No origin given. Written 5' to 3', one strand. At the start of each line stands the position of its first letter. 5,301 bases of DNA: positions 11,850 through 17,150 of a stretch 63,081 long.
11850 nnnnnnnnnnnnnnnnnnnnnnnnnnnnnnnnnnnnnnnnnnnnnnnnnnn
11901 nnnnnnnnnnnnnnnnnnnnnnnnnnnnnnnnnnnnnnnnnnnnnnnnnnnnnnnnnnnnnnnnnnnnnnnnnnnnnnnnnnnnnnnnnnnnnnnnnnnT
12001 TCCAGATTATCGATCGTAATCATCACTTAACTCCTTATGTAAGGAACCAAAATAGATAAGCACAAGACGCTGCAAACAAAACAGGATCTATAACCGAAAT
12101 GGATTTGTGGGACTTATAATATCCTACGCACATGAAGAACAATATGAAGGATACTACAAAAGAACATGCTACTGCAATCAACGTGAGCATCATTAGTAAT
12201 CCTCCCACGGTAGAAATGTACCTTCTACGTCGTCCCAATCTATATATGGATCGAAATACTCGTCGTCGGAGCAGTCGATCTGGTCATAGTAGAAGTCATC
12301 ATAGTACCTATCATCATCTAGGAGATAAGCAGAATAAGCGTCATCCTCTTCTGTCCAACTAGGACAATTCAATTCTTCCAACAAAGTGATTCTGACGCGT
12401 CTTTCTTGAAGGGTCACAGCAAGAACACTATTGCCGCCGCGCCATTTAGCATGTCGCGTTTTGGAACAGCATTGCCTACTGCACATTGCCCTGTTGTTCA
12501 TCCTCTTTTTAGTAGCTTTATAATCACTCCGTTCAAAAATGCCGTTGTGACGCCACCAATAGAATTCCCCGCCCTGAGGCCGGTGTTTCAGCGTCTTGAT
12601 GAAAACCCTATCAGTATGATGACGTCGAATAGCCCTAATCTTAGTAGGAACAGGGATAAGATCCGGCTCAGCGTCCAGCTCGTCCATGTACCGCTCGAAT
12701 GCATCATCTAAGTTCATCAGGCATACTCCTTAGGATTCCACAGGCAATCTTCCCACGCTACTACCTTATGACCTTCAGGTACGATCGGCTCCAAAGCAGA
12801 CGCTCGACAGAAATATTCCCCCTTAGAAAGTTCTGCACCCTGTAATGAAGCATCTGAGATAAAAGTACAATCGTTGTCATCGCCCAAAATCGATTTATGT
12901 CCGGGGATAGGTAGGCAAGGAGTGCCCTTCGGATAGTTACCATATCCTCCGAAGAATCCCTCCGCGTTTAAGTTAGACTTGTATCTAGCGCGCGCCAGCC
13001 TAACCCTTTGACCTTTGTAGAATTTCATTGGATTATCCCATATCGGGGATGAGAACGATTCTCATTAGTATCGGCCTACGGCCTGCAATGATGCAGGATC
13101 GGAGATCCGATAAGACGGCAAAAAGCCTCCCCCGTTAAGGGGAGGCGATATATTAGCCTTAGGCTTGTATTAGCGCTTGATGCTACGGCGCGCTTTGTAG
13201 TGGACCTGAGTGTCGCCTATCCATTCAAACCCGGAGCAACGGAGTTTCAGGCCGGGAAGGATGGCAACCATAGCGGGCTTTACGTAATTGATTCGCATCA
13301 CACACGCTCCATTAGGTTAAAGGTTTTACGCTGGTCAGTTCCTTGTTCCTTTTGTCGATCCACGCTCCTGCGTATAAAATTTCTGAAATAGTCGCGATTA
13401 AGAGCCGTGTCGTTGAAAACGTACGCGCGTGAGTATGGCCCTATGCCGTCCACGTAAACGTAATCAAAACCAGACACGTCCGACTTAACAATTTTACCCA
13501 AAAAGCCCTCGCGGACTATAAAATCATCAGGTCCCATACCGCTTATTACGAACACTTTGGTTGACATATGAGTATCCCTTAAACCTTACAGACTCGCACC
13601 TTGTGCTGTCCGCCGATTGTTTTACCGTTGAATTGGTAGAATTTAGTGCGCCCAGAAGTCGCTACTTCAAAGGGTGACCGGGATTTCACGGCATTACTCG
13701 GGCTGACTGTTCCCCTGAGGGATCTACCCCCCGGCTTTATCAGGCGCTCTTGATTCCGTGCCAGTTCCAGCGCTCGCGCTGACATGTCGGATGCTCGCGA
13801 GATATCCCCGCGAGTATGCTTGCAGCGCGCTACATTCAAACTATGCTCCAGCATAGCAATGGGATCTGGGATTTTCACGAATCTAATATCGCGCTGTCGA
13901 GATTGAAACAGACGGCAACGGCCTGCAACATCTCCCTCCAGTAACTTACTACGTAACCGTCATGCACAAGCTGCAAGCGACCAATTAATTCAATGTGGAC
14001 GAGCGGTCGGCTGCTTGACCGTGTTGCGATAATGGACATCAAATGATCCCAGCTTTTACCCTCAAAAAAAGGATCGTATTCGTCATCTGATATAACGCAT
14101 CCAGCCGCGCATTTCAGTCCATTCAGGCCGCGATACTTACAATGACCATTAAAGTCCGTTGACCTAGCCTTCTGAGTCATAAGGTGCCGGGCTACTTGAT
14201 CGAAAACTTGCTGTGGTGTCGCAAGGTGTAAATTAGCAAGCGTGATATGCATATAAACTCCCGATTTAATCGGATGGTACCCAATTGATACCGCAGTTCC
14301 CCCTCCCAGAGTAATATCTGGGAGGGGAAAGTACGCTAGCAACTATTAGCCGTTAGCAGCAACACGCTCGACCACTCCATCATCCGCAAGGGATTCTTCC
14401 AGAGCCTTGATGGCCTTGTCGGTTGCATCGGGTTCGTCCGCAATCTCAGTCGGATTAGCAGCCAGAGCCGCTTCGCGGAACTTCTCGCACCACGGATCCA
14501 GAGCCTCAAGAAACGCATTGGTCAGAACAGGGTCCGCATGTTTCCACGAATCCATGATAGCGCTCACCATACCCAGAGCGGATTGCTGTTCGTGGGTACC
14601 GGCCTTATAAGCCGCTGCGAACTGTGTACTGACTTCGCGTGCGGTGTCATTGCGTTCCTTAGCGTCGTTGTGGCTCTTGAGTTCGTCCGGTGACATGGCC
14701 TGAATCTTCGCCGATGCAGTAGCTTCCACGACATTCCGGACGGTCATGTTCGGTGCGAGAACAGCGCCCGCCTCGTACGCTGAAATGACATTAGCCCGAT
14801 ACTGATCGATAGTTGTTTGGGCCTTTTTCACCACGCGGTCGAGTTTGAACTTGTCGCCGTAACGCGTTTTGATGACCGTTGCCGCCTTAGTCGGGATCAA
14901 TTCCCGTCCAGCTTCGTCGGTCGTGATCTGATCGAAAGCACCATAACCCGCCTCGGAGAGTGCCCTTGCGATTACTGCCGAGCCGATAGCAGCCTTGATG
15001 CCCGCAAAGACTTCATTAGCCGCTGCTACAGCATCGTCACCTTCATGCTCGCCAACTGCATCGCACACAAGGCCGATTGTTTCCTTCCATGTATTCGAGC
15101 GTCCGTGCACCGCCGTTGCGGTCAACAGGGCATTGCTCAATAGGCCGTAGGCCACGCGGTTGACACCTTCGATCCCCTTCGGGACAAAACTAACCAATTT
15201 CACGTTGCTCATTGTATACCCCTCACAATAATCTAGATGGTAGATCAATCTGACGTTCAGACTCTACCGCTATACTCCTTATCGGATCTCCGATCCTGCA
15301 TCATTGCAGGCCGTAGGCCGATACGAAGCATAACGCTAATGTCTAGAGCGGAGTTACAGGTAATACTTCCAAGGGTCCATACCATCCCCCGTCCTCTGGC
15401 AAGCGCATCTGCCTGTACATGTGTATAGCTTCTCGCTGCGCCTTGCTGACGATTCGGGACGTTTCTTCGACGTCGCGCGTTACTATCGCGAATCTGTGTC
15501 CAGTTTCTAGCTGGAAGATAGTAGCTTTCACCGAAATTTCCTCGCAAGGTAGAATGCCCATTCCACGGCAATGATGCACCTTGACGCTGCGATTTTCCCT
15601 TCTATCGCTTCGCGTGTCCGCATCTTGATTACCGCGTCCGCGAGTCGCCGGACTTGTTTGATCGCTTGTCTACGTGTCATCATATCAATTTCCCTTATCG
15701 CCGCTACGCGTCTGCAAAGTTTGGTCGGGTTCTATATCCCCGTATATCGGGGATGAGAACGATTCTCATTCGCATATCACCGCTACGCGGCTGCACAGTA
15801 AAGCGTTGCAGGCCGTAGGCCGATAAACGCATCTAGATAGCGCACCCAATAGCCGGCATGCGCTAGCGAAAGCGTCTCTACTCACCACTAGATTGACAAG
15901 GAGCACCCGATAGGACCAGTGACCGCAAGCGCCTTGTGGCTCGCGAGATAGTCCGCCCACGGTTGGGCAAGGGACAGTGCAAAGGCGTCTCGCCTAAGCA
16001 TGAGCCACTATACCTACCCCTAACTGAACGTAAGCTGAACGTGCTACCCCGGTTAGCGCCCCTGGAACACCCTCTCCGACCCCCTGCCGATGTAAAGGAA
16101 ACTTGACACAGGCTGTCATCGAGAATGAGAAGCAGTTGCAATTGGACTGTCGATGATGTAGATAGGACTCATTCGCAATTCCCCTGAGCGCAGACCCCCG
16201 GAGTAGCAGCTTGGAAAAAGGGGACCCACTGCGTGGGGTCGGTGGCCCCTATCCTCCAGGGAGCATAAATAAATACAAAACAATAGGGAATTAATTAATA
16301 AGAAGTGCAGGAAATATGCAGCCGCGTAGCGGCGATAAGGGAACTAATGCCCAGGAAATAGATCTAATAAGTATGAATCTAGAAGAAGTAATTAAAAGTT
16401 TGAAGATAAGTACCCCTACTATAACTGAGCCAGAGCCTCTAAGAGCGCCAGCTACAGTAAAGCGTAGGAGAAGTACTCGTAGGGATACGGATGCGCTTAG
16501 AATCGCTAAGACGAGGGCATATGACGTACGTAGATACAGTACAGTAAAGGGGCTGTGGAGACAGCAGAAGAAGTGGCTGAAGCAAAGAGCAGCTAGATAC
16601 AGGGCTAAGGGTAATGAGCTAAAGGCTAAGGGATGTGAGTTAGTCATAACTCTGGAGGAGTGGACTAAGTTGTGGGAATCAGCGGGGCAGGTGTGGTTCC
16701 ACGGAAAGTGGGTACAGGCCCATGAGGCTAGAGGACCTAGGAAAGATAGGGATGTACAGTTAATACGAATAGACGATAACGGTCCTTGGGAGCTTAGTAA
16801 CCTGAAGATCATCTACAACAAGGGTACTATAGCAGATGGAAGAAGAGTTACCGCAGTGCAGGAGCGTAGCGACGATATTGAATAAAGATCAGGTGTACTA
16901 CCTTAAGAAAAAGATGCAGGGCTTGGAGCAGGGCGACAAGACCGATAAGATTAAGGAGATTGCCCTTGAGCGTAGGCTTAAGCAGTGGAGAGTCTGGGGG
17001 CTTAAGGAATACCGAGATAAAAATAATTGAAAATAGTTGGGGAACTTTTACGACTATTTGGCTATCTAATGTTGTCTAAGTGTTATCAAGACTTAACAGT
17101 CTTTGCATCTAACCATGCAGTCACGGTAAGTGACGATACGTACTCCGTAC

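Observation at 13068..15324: Perfect 47-bp inverted repeats bracket a GC-rich five-gene cassette that has its own terminator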

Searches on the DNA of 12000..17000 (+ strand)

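Call 5: search_dna_similar(query=window:12000-17000:+, collection=phages, mode=near, max_rows=30)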
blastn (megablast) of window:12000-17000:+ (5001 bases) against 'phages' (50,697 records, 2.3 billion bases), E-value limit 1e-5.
No match.

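Call 75: build_rna_model(alignment_id=A6, structure=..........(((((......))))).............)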
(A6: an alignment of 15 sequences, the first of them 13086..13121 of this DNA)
Model R1 built from alignment A6 (15 sequences, 39 columns); structure: as given.
model positions 36; base pairs 5; branch points 0; effective number of sequences 15; information 0.886 bits per position. Calibrated on 0.2 Mb of random sequence (short: E-values are rough).
structure used (alignment columns):
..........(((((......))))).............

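Call 76: search_with_rna_model(model_id=R1, source=window, filters=off, max_evalue=10)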
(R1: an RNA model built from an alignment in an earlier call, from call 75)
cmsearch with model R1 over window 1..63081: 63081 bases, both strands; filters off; matches with E-value up to 10: 24.
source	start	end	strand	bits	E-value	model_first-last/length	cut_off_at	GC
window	15271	15306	-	41.1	6.9e-07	1-36/36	no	0.44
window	17385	17420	+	40.3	1.1e-06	1-36/36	no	0.44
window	13086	13121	+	40.2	1.1e-06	1-36/36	no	0.5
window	16311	16346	+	38.7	2.5e-06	1-36/36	no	0.53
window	17737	17772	+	37.6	4.4e-06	1-36/36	no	0.53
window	15687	15722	-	36.4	8e-06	1-36/36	no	0.47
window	15299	15332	+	33.3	4.1e-05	1-36/36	no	0.53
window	17353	17388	-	32.7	5.6e-05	1-36/36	no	0.44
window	13060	13093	-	31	0.00014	1-36/36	no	0.5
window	17110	17147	+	30.6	0.00017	1-36/36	no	0.5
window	15766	15801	-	30.3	0.00019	1-36/36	no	0.53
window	15801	15834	+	29.2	0.00035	1-36/36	no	0.56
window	17075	17113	-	25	0.0031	1-36/36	no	0.33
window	16909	16956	+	19.6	0.052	1-36/36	no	0.5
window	17564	17599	-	14.9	0.61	1-36/36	no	0.33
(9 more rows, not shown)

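Call 88: search_with_rna_model(model_id=R1, sources=[L003, L004, L005, L006, L007, L008, L009, L010, L011, L012, L013, L015, L017, L021, L023, L028, L033, L035, L036, L037, L040, L045, L060, L061, L062, L001, L075], max_evalue=1)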
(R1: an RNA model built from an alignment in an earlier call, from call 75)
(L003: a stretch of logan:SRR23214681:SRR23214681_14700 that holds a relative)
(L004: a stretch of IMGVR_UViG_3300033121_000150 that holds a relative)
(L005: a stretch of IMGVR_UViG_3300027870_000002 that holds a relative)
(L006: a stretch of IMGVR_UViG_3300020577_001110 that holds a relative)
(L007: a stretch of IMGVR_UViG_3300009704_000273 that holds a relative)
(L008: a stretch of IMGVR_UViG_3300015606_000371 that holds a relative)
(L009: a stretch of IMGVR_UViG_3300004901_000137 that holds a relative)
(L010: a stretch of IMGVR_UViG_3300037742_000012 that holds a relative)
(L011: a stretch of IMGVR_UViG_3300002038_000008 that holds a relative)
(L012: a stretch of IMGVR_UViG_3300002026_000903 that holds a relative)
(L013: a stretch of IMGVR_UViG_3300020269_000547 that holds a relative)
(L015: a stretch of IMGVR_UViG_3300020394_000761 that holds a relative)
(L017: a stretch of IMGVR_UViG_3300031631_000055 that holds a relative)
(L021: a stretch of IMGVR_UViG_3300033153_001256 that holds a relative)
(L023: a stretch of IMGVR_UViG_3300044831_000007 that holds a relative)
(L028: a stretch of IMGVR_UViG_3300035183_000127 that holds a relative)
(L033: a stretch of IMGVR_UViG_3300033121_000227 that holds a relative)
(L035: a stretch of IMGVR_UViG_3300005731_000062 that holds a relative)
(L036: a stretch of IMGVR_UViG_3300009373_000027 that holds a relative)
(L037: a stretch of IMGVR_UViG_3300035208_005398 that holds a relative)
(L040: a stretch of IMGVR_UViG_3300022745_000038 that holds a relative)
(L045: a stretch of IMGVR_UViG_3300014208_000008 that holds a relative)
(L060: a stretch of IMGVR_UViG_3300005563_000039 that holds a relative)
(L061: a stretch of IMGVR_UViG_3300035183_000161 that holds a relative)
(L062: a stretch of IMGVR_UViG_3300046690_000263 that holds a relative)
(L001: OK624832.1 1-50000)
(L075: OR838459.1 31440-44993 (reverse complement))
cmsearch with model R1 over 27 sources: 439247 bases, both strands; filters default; matches with E-value up to 1: 2.
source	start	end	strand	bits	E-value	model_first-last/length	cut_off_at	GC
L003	411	446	+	35.7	8.4e-05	1-36/36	no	0.5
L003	378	411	-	32.5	0.00044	1-36/36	no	0.56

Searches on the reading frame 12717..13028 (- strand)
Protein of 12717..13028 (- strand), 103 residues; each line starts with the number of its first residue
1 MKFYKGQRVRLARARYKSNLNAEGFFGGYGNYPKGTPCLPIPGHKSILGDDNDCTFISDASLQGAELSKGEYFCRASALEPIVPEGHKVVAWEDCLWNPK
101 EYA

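Call 13: search_protein_families(library=pfam, proteins=[window:12717-13028:-], max_evalue=0.01)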
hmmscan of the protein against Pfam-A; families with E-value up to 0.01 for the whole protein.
window:12717-13028:- (103 aa): 0 families

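Call 46: find_encoding_contigs(protein=window:12717-13028:-, flank=10000, max_places=10)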
Protein window:12717-13028:- (103 aa): 2 contigs read that carry it; 2 places shown.
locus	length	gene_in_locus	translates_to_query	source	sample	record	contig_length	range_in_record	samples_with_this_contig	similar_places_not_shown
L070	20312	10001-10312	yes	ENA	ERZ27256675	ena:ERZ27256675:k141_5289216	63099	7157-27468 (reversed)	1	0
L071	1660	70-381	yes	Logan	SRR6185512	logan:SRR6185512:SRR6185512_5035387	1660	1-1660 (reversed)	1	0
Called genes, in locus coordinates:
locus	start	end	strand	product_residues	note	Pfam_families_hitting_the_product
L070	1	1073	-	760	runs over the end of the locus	PF23899:SU10_portal (faint)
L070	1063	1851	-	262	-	PF17289:Terminase_6C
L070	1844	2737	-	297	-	-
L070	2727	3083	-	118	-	-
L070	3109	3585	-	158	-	-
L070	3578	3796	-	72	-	-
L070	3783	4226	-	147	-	PF00959:Phage_lysozyme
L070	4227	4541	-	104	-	-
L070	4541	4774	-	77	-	-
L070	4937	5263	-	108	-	-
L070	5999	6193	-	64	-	-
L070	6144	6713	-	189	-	-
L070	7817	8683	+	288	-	-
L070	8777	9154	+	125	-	-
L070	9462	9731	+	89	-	-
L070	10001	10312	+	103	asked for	-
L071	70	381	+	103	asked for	-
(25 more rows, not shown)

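Call 48: find_homologous_proteins(query=window:12717-13028:-, max_evalue=0.001)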
Query window:12717-13028:- (103 aa): 1 proteins with E <= 0.001 among 4 candidates.
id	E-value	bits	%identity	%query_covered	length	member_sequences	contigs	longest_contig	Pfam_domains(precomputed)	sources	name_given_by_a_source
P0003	2.7e-67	242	100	100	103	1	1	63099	-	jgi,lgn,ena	-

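Call 65: search_protein_families(library=phrogs, proteins=[window:12717-13028:-], max_evalue=0.01)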
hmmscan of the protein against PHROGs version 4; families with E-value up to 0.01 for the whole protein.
window:12717-13028:- (103 aa): 0 families

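Call 66: search_protein_families(library=ncbifam, proteins=[window:12717-13028:-], max_evalue=0.01)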
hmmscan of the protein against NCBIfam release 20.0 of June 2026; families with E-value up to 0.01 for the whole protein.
window:12717-13028:- (103 aa): 0 families

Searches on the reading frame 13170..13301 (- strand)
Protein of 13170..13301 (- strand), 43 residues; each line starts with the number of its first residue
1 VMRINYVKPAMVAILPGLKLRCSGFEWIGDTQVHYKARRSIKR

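Call 13: search_protein_families(library=pfam, proteins=[window:13170-13301:-], max_evalue=0.01)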
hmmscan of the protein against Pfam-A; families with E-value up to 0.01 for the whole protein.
window:13170-13301:- (43 aa): 0 families

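Call 65: search_protein_families(library=phrogs, proteins=[window:13170-13301:-], max_evalue=0.01)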
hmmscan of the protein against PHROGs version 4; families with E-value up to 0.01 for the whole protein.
window:13170-13301:- (43 aa): 0 families

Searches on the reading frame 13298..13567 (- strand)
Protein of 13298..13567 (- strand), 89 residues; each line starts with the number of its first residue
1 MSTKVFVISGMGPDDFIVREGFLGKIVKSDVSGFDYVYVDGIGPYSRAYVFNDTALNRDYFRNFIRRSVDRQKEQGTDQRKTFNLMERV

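Call 13: search_protein_families(library=pfam, proteins=[window:13298-13567:-], max_evalue=0.01)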
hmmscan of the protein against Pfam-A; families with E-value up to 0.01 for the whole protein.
window:13298-13567:- (89 aa): 0 families

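Call 65: search_protein_families(library=phrogs, proteins=[window:13298-13567:-], max_evalue=0.01)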
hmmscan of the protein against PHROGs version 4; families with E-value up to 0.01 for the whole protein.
window:13298-13567:- (89 aa): 0 families

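Call 66: search_protein_families(library=ncbifam, proteins=[window:13298-13567:-], max_evalue=0.01)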
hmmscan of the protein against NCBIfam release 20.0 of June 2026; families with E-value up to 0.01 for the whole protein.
window:13298-13567:- (89 aa): 0 families

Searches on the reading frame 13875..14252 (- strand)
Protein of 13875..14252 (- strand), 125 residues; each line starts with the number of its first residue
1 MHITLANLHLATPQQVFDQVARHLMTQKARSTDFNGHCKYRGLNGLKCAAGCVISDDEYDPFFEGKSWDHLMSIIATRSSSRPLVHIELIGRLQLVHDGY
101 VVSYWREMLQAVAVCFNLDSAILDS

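Call 13: search_protein_families(library=pfam, proteins=[window:13875-14252:-], max_evalue=0.01)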
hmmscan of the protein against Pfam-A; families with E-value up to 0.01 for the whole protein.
window:13875-14252:- (125 aa): 0 families

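Call 65: search_protein_families(library=phrogs, proteins=[window:13875-14252:-], max_evalue=0.01)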
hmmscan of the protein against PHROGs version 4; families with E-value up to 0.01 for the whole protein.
window:13875-14252:- (125 aa): 2 families
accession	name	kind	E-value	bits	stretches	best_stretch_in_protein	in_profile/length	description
phrog_17693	-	unknown function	2e-30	107.1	1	2-125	3-134/259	-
phrog_11943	-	unknown function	0.0088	17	0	18-60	12-53/165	-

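Call 66: search_protein_families(library=ncbifam, proteins=[window:13875-14252:-], max_evalue=0.01)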
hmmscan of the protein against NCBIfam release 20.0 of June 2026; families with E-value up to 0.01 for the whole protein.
window:13875-14252:- (125 aa): 0 families

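Call 67: search_dna_similar(query=window:13875-14252:-, collection=phages, mode=protein, max_rows=15, max_evalue=0.001)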
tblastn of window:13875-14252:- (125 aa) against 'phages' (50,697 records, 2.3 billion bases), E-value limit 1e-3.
Records with a match: 35; places in all: 49; records where one place covers at least 80% of the query: 17.
Best place of each record, by identity: <60% 35.
By first word of the organism name: Pseudomonas 11; Sinorhizobium 7; Burkholderia 5; Vibrio 4; Caulobacter 2; Xanthomonas 2; Ralstonia 2; Caudoviricetes 1; Synechococcus 1.
By host as written in the record: Sinorhizobium meliloti 7; Burkholderia cenocepacia 4; - 3; Pseudomonas syringae pv. actinidiae 2; Pseudomonas putida PpG1 2; Caulobacter crescentus CB15 2; Enterovibrio norvegicus 2; Vibrio parahaemolyticus 2; and 11 more.
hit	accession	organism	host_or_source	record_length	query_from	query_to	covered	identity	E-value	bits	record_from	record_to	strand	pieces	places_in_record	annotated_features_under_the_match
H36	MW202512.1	Caudoviricetes sp.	Manatee Spring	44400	3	124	98%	48.4%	4e-23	98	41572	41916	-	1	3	none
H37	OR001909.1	Pseudomonas phage 16Q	Pseudomonas syringae pv. syringae 16QsV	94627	3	118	93%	50.8%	3e-24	101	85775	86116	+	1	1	hypothetical protein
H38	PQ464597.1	Pseudomonas phage Milchi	Pseudomonas poae Z9_5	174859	3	125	98%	47.6%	3e-23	99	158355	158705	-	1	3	hypothetical protein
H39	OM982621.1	Pseudomonas phage Astolliot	Pseudomonas syringae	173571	3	125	98%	47.6%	1e-22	97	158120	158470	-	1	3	hypothetical protein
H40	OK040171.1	Pseudomonas phage PHB09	Pseudomonas syringae pv. actinidiae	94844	3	119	94%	46.8%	1e-19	88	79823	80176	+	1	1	hypothetical protein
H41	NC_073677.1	Pseudomonas phage PHB09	Pseudomonas syringae pv. actinidiae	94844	3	119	94%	46.8%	1e-19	88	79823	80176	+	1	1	hypothetical protein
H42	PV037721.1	Pseudomonas phage Bitten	Pseudomonas protegens ERG2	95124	3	122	96%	44.4%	9e-21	92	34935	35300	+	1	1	hypothetical protein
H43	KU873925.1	Pseudomonas phage pf16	Pseudomonas putida PpG1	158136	3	101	79%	47.5%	5e-19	87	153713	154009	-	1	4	hypothetical protein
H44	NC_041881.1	Pseudomonas phage pf16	Pseudomonas putida PpG1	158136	3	101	79%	47.5%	5e-19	87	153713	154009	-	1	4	hypothetical protein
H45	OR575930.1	Pseudomonas phage vB_PseuGesM_254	Pseudomonas gessardii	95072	1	125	100%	37.0%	2e-17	82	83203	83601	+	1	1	hypothetical protein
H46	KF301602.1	Caulobacter phage Cr30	Caulobacter crescentus CB15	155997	10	125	93%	38.3%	2e-13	71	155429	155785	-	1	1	hypothetical protein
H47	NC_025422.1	Caulobacter phage Cr30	Caulobacter crescentus CB15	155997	10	125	93%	38.3%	2e-13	71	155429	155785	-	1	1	hypothetical protein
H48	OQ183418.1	Pseudomonas phage vB_PpS_SYP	Pseudomonas plecoglossicida XSDHY-P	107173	3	118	93%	37.5%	1e-14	74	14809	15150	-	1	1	hypothetical protein | von Willebrand factor type A domain protein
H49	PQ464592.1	Pseudomonas phage Boevelstad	Pseudomonas poae B04_10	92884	1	103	82%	41.1%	2e-15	77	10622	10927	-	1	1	hypothetical protein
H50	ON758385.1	Xanthomonas phage BUDD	Xanthomonas sp.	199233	10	119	88%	36.4%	3e-9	59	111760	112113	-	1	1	hypothetical protein (x2)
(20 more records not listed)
